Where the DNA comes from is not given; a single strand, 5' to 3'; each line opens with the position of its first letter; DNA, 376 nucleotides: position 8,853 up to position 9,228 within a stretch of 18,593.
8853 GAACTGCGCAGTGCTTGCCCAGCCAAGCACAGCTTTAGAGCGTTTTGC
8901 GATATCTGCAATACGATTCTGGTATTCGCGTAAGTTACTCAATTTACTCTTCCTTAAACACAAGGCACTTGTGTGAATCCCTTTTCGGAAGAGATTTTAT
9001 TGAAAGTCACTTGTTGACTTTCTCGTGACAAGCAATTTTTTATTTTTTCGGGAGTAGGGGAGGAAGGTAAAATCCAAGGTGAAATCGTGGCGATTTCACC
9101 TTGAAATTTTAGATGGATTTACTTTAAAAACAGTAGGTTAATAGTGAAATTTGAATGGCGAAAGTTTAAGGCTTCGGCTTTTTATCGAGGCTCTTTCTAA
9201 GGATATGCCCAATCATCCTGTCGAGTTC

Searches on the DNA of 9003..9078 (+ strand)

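Call 64: search_dna_similar(query=window:9003-9078:+, collection=ecoli_genomes, mode=near, max_rows=12)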
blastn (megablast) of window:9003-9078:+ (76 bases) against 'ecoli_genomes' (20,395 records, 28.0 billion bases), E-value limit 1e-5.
Records with a match: 564; places in all: 568; records where one place covers at least 80% of the query: 564.
Genomes with a match: 564 of 5426; with a place that covers at least 80% of the query: 564. Places per genome that has any: lowest 1, median 1, highest 2. On chromosomes: 10 places; on plasmids: 558.
Best place of each record, by identity: 95-99% 540; 90-95% 21; 80-90% 3.
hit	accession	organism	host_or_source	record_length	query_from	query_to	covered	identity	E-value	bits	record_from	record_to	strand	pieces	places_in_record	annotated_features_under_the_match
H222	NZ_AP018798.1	Escherichia coli strain E2855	Bos taurus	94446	1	76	100%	98.7%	2e-29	135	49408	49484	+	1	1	none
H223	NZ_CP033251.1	Escherichia coli strain ECCHD184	chicken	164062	1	76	100%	98.7%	2e-29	135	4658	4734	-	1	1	none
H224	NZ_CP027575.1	Escherichia coli strain 2013C-4081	missing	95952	1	76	100%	98.7%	2e-29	135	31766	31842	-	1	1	none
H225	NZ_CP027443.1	Escherichia coli strain 2013C-3252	Homo sapiens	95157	1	76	100%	98.7%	2e-29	135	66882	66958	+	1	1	none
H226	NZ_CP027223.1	Escherichia coli strain 2015C-3101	Homo sapiens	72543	1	76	100%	98.7%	2e-29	135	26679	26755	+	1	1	none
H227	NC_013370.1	Escherichia coli O111:H- str. 11128 strain 11128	-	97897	1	76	100%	98.7%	2e-29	135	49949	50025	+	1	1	none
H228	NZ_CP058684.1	Escherichia coli strain MBT-5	ready to eat mixed salad leaves ...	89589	1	76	100%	98.7%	2e-29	135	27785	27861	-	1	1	none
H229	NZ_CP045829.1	Escherichia coli strain AUSMDU00014361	Homo sapiens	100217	1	76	100%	98.7%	2e-29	135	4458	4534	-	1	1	none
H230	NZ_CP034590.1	Escherichia coli strain L37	anus swab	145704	1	76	100%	98.7%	2e-29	135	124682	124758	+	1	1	none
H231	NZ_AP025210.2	Escherichia coli strain 2017.06.04CC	Homo sapiens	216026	1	76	100%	98.7%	2e-29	135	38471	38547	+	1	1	none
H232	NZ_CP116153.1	Escherichia coli strain DETEC-P61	ICU patient rectal swab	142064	1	76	100%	98.7%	2e-29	135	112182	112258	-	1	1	none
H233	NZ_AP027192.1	Escherichia coli strain 10153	Homo sapiens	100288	1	76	100%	98.7%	2e-29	135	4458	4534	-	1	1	none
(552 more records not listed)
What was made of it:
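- The window carries a second, unique homopolymer contraction (call 64).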
